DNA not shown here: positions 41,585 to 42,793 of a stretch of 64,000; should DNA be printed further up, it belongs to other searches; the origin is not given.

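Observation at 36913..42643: FdtA-like isomerase + DegT aminotransferase + formyltransferase: predicted 3-formamido-3,6-dideoxyhexose branch, with an embedded SPASM radical-SAM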

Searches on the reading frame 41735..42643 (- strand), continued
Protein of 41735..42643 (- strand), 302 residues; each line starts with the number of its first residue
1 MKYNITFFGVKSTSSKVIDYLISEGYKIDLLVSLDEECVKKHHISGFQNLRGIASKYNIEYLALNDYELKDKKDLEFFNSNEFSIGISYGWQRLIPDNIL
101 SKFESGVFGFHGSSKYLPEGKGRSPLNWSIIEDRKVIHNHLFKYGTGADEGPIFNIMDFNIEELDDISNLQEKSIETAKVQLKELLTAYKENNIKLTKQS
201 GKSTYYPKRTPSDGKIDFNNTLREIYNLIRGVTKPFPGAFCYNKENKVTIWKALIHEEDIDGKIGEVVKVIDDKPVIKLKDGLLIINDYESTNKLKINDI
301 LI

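Call 29: search_protein_families(library=pfam, proteins=[L054:1153-3036:+, L054:3514-4668:+, L054:4714-5349:+, L054:5346-6341:+, L054:6401-7528:+, L054:7577-8920:+, L054:8908-9906:+, L054:10918-11667:+, L054:11779-12897:+, L054:12678-14060:+], max_evalue=0.00001)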
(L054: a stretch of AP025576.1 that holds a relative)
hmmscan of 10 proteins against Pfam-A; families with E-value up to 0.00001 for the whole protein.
L054:1153-3036:+ (627 aa): 7 families
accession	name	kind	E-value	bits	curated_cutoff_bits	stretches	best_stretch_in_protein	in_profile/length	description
PF02719.21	Polysacc_synt_2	-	6.1e-124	413.4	20.2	1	301-577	1-285/293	Polysaccharide biosynthesis protein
PF01370.27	Epimerase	-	3.3e-25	89.3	20.9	1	301-511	1-226/240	NAD dependent epimerase/dehydratase family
PF16363.11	GDP_Man_Dehyd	-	5.9e-16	59.3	27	1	302-468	1-187/332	GDP-mannose 4,6 dehydratase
PF13727.12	CoA_binding_3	-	8.7e-15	55.6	25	1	90-256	17-175/175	CoA-binding domain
PF04321.23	RmlD_sub_bind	-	7.9e-13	48.6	27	1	301-470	3-157/287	RmlD substrate binding domain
PF01073.25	3Beta_HSD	-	2.4e-08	33.8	22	1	302-431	1-123/280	3-beta hydroxysteroid dehydrogenase/isomerase family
PF02629.25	CoA_binding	-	6.7e-06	27.2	22.3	0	158-251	3-89/97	CoA binding domain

L054:3514-4668:+ (384 aa): 3 families
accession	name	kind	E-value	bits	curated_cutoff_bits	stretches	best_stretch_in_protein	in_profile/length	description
PF01041.23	DegT_DnrJ_EryC1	-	1.5e-92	311.1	19.8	1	23-380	3-359/360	DegT/DnrJ/EryC1/StrS aminotransferase family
PF01212.27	Beta_elim_lyase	-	1.7e-08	34.6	27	1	45-286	32-275/288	Beta-eliminating lyase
PF00155.27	Aminotran_1_2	-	3.1e-07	30.4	19.7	1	48-169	45-186/361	Aminotransferase class I and II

L054:4714-5349:+ (211 aa): 1 family
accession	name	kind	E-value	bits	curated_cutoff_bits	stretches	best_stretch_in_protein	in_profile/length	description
PF02397.22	Bac_transf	-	3.5e-60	203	27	1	8-182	1-178/179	Bacterial sugar transferase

L054:5346-6341:+ (331 aa): 4 families
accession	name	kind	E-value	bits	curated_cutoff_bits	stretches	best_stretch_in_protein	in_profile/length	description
PF21360.3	PylC-like_N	-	2.3e-39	133.9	27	1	9-104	1-95/96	PylC-like, N-terminal domain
PF02655.19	ATP-grasp_3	-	1.5e-14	54.8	23.2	1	117-277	3-159/160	ATP-grasp domain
PF15632.11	ATPgrasp_Ter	-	6.3e-13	49.1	29.1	1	185-311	3-121/131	ATP-grasp in the biosynthetic pathway with Ter operon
PF07478.18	Dala_Dala_lig_C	-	1.3e-07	31.7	24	1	139-219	24-109/204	D-ala D-ala ligase C-terminus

L054:6401-7528:+ (375 aa): 7 families
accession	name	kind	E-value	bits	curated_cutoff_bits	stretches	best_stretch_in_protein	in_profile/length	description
PF00534.26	Glycos_transf_1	-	9.3e-26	90.8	26.4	1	183-345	9-171/172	Glycosyl transferases group 1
PF13692.12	Glyco_trans_1_4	-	5.6e-21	75.7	27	1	192-329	4-140/142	Glycosyl transferases group 1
PF13579.12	Glyco_trans_4_4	-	1.3e-11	45.6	29.7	1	21-169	9-156/158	Glycosyl transferase 4-like domain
PF13477.12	Glyco_trans_4_2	-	3.8e-10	40.5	23.4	1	6-148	3-139/139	Glycosyl transferase 4-like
PF13439.12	Glyco_transf_4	-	7.3e-07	29.8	28.5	1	21-176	10-169/170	Glycosyltransferase Family 4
PF13524.12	Glyco_trans_1_2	-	1.1e-06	29.1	25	1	256-352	37-134/144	Glycosyl transferase-like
PF20706.3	GT4-conflict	-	2e-06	27.5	26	1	165-309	175-325/385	Family 4 Glycosyltransferase in conflict systems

L054:7577-8920:+ (447 aa): 3 families
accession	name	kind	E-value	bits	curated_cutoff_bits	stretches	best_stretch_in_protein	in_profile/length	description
PF03721.20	UDPG_MGDP_dh_N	-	3.8e-36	124.8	27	1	22-194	2-181/187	UDP-glucose/GDP-mannose dehydrogenase family, NAD binding domain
PF00984.24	UDPG_MGDP_dh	-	2e-25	89.2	25.4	1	216-304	2-93/94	UDP-glucose/GDP-mannose dehydrogenase family, central domain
PF03720.21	UDPG_MGDP_dh_C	-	9.2e-23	81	30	1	331-434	1-103/103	UDP-glucose/GDP-mannose dehydrogenase family, UDP binding domain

L054:8908-9906:+ (332 aa): 7 families
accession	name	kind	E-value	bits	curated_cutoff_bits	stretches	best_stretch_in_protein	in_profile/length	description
PF01370.27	Epimerase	-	1e-59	202.3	20.9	1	23-261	2-240/240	NAD dependent epimerase/dehydratase family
PF16363.11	GDP_Man_Dehyd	-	1.1e-50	173.4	27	1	23-322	1-330/332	GDP-mannose 4,6 dehydratase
PF01073.25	3Beta_HSD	-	9.1e-25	87.7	22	1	23-246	1-228/280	3-beta hydroxysteroid dehydrogenase/isomerase family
PF02719.21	Polysacc_synt_2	-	2.9e-16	60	20.2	1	23-222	2-193/293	Polysaccharide biosynthesis protein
PF13460.12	NAD_binding_10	-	9.5e-12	45.6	27.2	1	26-173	1-130/184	NAD(P)H-binding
PF05368.20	NmrA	-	4.9e-11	43.2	27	1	20-139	3-107/298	NmrA-like family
PF07993.18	NAD_binding_4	-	6.2e-06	26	20.1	0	80-159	80-173/258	Male sterility protein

L054:10918-11667:+ (249 aa): 2 families
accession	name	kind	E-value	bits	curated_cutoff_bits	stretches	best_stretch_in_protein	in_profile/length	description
PF10096.14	DUF2334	-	2.5e-46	158.3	26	1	2-193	1-195/203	Uncharacterized protein conserved in bacteria (DUF2334)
PF01522.26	Polysacc_deac_1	-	2.3e-07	31.2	23.1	1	25-145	27-123/124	Polysaccharide deacetylase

L054:11779-12897:+ (372 aa): 4 families
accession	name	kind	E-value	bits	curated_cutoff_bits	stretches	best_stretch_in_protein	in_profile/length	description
PF13692.12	Glyco_trans_1_4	-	2.7e-25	89.7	27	1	202-317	3-120/142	Glycosyl transferases group 1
PF00534.26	Glycos_transf_1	-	2.8e-24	86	26.4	1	187-310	2-128/172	Glycosyl transferases group 1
PF13579.12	Glyco_trans_4_4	-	1.5e-10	42.1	29.7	1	17-173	1-157/158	Glycosyl transferase 4-like domain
PF13439.12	Glyco_transf_4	-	2.3e-10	41.2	28.5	1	17-177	2-168/170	Glycosyltransferase Family 4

L054:12678-14060:+ (460 aa): 3 families
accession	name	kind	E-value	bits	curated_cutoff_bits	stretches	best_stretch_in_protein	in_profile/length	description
PF00534.26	Glycos_transf_1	-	3.7e-26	92.1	26.4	1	258-382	16-143/172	Glycosyl transferases group 1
PF13692.12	Glyco_trans_1_4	-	1.3e-24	87.5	27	1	259-373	3-118/142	Glycosyl transferases group 1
PF13439.12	Glyco_transf_4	-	2.6e-06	28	28.5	0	87-237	2-168/170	Glycosyltransferase Family 4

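Call 33: find_encoding_contigs(protein=P0006, flank=10000, max_places=2)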
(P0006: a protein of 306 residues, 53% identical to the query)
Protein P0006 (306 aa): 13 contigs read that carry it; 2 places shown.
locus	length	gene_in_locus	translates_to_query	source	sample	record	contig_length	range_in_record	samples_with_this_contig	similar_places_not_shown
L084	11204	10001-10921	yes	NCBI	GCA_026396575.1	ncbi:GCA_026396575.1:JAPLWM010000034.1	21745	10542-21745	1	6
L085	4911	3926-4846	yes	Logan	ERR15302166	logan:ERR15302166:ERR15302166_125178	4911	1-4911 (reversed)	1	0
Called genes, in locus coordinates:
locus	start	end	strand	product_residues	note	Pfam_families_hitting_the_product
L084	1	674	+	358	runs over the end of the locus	PF00534:Glycos_transf_1, PF13692:Glyco_trans_1_4, PF13524:Glyco_trans_1_2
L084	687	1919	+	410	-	PF08421:Methyltransf_13, PF13489:Methyltransf_23, PF08484:Methyltransf_14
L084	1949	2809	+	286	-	PF01370:Epimerase, PF04321:RmlD_sub_bind, PF02719:Polysacc_synt_2, PF16363:GDP_Man_Dehyd, PF07993:NAD_binding_4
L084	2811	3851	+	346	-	-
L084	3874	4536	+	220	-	PF13489:Methyltransf_23, PF07021:MetW, PF13649:Methyltransf_25, PF13847:Methyltransf_31, PF08241:Methyltransf_11, PF08242:Methyltransf_12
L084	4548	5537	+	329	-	PF13439:Glyco_transf_4 (faint), PF13692:Glyco_trans_1_4, PF13524:Glyco_trans_1_2, PF00534:Glycos_transf_1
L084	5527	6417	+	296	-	PF00535:Glycos_transf_2, PF10111:Glyco_tranf_2_2, PF13641:Glyco_tranf_2_3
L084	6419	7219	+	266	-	PF13489:Methyltransf_23, PF06325:PrmA, PF08003:Methyltransf_9 (faint), PF13847:Methyltransf_31, PF08241:Methyltransf_11, PF08242:Methyltransf_12, PF13649:Methyltransf_25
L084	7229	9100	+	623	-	PF13522:GATase_6, PF13537:GATase_7, PF00733:Asn_synthase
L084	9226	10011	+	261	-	-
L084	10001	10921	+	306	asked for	PF02911:Formyl_trans_C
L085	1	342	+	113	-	?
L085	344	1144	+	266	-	PF13489:Methyltransf_23, PF06325:PrmA, PF08003:Methyltransf_9 (faint), PF13847:Methyltransf_31, PF08241:Methyltransf_11, PF08242:Methyltransf_12, PF13649:Methyltransf_25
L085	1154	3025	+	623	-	PF13522:GATase_6, PF13537:GATase_7, PF00733:Asn_synthase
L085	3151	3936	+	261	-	-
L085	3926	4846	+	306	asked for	PF02911:Formyl_trans_C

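Call 34: find_encoding_contigs(protein=P0007, flank=10000, max_places=2)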
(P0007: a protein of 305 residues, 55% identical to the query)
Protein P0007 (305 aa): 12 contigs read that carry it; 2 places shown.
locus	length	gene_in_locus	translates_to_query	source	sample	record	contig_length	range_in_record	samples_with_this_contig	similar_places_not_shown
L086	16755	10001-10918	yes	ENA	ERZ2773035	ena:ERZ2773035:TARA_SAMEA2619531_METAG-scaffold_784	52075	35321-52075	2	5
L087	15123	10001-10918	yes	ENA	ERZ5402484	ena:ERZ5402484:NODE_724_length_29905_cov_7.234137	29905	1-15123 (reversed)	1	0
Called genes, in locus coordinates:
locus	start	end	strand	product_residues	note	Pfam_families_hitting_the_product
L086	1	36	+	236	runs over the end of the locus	PF00483:NTP_transferase, PF12804:NTP_transf_3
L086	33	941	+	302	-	PF01370:Epimerase, PF02719:Polysacc_synt_2 (weak), PF04321:RmlD_sub_bind, PF16363:GDP_Man_Dehyd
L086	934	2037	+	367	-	PF00534:Glycos_transf_1, PF13692:Glyco_trans_1_4, PF13524:Glyco_trans_1_2 (faint)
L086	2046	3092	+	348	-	PF04321:RmlD_sub_bind, PF05368:NmrA (weak), PF01073:3Beta_HSD, PF01370:Epimerase, PF02719:Polysacc_synt_2, PF13460:NAD_binding_10, PF16363:GDP_Man_Dehyd, PF08485:Polysacc_syn_2C, +1 more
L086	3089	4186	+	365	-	PF01370:Epimerase, PF02719:Polysacc_synt_2 (faint), PF04321:RmlD_sub_bind (faint), PF07993:NAD_binding_4 (faint), PF16363:GDP_Man_Dehyd (faint), PF14667:Polysacc_synt_C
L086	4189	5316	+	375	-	PF02350:Epimerase_2, PF02684:LpxB (weak)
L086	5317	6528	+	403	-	PF13439:Glyco_transf_4, PF13579:Glyco_trans_4_4, PF00534:Glycos_transf_1, PF13692:Glyco_trans_1_4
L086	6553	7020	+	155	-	PF14667:Polysacc_synt_C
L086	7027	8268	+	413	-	PF08421:Methyltransf_13, PF13489:Methyltransf_23, PF08241:Methyltransf_11 (weak), PF08242:Methyltransf_12, PF13649:Methyltransf_25 (faint), PF08484:Methyltransf_14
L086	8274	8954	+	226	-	PF02585:PIG-L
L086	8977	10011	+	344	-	PF00953:Glycos_transf_4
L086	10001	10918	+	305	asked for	PF00551:Formyl_trans_N (weak), PF02911:Formyl_trans_C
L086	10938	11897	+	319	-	PF01408:GFO_IDH_MocA, PF22725:GFO_IDH_MocA_C3 (weak)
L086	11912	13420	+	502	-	PF01370:Epimerase, PF02719:Polysacc_synt_2, PF04321:RmlD_sub_bind, PF05368:NmrA (weak), PF01073:3Beta_HSD, PF07993:NAD_binding_4 (faint), PF13460:NAD_binding_10, PF16363:GDP_Man_Dehyd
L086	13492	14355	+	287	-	PF01612:DNA_pol_A_exo1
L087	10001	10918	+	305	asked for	PF00551:Formyl_trans_N (weak), PF02911:Formyl_trans_C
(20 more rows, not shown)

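Call 35: find_encoding_contigs(protein=P0003, flank=10000, max_places=2)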
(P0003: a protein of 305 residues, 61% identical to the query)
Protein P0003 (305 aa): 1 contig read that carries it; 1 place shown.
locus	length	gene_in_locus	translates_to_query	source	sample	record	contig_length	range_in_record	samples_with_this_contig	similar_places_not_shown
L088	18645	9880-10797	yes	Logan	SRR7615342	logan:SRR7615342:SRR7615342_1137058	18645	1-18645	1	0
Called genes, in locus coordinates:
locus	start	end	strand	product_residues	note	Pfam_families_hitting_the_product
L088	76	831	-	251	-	PF01135:PCMT, PF02353:CMAS (weak), PF01209:Ubie_methyltran, PF13489:Methyltransf_23, PF13847:Methyltransf_31, PF08241:Methyltransf_11, PF08242:Methyltransf_12, PF13649:Methyltransf_25, +3 more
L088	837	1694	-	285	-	PF00809:Pterin_bind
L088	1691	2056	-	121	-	-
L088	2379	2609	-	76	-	-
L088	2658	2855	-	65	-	-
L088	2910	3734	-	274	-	-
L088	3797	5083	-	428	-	PF08245:Mur_ligase_M, PF02875:Mur_ligase_C, PF27239:FOL3_C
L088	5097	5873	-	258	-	PF00551:Formyl_trans_N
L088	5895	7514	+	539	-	PF01663:Phosphodiest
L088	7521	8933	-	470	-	PF04055:Radical_SAM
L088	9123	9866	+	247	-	-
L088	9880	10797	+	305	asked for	PF00551:Formyl_trans_N, PF02911:Formyl_trans_C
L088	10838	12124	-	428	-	PF04101:Glyco_tran_28_C, PF00201:UDPGT (weak), PF06722:EryCIII-like_C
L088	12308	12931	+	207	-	PF03059:NAS (weak), PF13847:Methyltransf_31, PF13649:Methyltransf_25 (faint)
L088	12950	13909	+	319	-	PF00106:adh_short (weak), PF01073:3Beta_HSD, PF01370:Epimerase, PF02719:Polysacc_synt_2, PF04321:RmlD_sub_bind, PF07993:NAD_binding_4, PF16363:GDP_Man_Dehyd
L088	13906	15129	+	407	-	PF02826:2-Hacid_dh_C (faint), PF03446:NAD_binding_2 (weak), PF03721:UDPG_MGDP_dh_N, PF00984:UDPG_MGDP_dh, PF03720:UDPG_MGDP_dh_C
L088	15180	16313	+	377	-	PF06925:MGDG_synth (weak), PF04101:Glyco_tran_28_C (weak), PF00534:Glycos_transf_1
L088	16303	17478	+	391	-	PF04055:Radical_SAM, PF13186:SPASM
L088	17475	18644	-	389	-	?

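Call 36: list_cluster_members(proteins=[window:41735-42643:-, window:36913-38016:-, window:33653-34684:+, window:8742-9500:-, window:9523-10164:-, window:40692-41738:-])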
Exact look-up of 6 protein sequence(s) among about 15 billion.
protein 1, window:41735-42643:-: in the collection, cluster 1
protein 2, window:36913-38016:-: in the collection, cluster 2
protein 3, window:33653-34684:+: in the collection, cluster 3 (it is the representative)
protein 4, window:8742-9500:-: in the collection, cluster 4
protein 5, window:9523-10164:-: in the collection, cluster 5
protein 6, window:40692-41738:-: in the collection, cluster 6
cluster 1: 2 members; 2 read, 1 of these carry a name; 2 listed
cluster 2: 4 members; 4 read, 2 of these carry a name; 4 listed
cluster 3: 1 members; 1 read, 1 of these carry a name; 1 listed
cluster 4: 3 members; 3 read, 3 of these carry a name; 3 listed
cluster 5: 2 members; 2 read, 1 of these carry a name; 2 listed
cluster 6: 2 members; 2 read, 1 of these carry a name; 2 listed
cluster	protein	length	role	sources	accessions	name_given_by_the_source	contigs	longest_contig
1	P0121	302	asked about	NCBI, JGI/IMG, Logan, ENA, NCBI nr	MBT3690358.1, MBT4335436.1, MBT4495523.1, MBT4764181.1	hypothetical protein HN800_03765 [bacterium] | methionyl-tRNA formyltransferase | hypothetical protein [bacterium]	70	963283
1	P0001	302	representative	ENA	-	-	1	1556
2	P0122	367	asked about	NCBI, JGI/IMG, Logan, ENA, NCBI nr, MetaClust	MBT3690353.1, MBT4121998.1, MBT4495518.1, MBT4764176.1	DegT/DnrJ/EryC1/StrS family aminotransferase [bacterium] | dTDP-4-amino-4,6-dideoxygalactose transaminase | \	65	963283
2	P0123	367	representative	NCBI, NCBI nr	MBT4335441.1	DegT/DnrJ/EryC1/StrS family aminotransferase [bacterium]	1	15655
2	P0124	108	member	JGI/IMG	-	-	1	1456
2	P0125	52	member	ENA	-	-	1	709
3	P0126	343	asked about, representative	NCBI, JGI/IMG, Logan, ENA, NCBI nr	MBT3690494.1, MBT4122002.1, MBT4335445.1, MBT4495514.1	GDP-mannose 4,6-dehydratase [bacterium] | GDPmannose 4,6-dehydratase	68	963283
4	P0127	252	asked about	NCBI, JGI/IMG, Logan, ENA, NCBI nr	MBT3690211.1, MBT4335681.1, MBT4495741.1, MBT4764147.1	DNA-directed RNA polymerase subunit alpha [bacterium] | DNA-directed RNA polymerase subunit alpha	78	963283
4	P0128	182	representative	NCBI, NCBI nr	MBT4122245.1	DNA-directed RNA polymerase subunit alpha, partial [bacterium] | DNA-directed RNA polymerase subunit alpha [bacterium]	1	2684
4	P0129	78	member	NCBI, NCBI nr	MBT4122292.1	DNA-directed RNA polymerase subunit alpha, partial [bacterium] | DNA-directed RNA polymerase subunit alpha [bacterium]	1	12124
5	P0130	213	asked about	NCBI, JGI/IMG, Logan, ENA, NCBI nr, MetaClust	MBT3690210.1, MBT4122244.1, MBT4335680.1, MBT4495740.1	30S ribosomal protein S4 [bacterium] | small subunit ribosomal protein S4 | \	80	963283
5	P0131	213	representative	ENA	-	-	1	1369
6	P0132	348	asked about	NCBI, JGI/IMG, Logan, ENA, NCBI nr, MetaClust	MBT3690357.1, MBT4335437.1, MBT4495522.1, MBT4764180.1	radical SAM protein [bacterium] | radical SAM protein with 4Fe4S-binding SPASM domain | \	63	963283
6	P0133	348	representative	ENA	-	-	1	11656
